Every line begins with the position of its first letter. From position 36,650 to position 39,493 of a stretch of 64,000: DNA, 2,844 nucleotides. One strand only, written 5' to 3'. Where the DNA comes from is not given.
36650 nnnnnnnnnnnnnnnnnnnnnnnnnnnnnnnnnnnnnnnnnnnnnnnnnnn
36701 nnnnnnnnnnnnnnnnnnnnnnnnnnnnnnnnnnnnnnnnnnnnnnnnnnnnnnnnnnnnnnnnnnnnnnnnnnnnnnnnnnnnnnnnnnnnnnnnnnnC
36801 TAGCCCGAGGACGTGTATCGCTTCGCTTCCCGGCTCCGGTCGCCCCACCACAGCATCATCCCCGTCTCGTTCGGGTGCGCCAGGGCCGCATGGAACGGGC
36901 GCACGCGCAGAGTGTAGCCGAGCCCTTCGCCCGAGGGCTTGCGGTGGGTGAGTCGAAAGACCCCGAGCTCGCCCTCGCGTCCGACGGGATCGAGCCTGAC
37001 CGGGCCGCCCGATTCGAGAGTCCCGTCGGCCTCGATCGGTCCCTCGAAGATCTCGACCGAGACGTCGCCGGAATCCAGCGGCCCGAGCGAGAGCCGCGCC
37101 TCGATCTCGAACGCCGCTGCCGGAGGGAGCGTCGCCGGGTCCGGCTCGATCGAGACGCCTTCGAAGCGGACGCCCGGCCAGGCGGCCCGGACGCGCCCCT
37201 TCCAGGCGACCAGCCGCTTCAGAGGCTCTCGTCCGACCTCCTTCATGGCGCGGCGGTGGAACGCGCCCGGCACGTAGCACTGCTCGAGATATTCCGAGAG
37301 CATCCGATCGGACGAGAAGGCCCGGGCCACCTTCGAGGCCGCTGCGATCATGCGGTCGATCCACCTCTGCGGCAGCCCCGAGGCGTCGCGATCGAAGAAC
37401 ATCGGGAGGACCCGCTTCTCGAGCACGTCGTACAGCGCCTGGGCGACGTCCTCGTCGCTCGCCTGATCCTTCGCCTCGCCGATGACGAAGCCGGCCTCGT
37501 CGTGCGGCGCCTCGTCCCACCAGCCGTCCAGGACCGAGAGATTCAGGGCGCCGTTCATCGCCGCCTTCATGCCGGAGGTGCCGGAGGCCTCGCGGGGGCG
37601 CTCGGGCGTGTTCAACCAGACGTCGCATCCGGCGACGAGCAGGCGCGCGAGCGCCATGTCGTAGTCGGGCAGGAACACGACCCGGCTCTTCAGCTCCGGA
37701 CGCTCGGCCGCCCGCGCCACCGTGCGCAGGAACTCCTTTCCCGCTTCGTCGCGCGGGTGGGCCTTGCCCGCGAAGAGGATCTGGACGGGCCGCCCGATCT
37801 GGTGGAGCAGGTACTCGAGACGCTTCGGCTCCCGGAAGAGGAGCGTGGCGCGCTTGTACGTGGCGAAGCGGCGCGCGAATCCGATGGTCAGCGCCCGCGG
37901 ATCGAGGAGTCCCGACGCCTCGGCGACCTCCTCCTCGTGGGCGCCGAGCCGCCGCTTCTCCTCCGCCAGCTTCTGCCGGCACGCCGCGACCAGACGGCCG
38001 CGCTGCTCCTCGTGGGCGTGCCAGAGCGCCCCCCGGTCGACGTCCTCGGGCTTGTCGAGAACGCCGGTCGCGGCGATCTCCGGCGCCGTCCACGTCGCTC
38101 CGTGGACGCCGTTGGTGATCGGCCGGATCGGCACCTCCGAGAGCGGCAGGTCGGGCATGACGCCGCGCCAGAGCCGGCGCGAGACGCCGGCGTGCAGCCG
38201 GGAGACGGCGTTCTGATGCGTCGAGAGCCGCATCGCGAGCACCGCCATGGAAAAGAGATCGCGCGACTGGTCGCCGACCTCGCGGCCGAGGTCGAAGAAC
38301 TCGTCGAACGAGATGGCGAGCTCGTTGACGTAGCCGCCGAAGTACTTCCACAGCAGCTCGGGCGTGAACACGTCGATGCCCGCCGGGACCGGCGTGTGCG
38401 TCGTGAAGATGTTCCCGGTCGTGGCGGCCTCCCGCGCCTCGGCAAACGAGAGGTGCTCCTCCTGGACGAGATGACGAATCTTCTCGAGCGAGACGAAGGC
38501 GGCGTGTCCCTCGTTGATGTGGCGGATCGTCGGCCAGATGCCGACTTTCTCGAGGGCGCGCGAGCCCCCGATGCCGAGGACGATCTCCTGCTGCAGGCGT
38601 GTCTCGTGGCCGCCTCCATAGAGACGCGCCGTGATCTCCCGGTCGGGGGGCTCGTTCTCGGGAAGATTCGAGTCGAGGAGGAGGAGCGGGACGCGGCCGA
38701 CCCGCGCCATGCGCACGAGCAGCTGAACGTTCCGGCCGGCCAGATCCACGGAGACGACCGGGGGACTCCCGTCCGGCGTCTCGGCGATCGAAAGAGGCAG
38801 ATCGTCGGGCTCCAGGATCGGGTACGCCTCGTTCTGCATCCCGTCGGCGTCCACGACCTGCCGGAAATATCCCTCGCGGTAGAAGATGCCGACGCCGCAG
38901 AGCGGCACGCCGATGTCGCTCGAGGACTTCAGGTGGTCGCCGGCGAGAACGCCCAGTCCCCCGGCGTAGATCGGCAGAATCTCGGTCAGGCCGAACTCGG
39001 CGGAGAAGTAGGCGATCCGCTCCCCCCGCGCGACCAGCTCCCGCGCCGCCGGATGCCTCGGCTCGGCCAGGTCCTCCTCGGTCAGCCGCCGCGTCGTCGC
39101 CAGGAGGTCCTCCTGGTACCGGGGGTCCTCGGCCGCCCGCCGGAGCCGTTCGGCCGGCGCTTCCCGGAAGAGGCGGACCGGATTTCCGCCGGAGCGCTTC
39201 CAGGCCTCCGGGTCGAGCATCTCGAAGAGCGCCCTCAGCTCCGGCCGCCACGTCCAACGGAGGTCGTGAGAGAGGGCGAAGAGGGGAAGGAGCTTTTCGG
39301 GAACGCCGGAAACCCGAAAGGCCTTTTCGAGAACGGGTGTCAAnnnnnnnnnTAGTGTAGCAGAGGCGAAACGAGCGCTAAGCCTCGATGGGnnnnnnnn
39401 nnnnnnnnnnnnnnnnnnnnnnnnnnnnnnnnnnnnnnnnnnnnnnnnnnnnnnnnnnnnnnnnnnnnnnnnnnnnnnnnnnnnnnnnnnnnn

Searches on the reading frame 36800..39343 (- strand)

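Call 73: search_protein_families(library=pfam, proteins=[window:36800-39343:-], max_evalue=0.001)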
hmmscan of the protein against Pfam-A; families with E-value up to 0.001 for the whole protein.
window:36800-39343:- (847 aa): 2 families
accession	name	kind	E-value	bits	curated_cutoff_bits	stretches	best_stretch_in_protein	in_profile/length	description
PF00343.26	Phosphorylase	-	3.4e-27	95.5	27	2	275-607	221-579/713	Carbohydrate phosphorylase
PF11897.13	DUF3417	-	2.5e-24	86.3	25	1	14-123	1-109/109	Protein of unknown function (DUF3417)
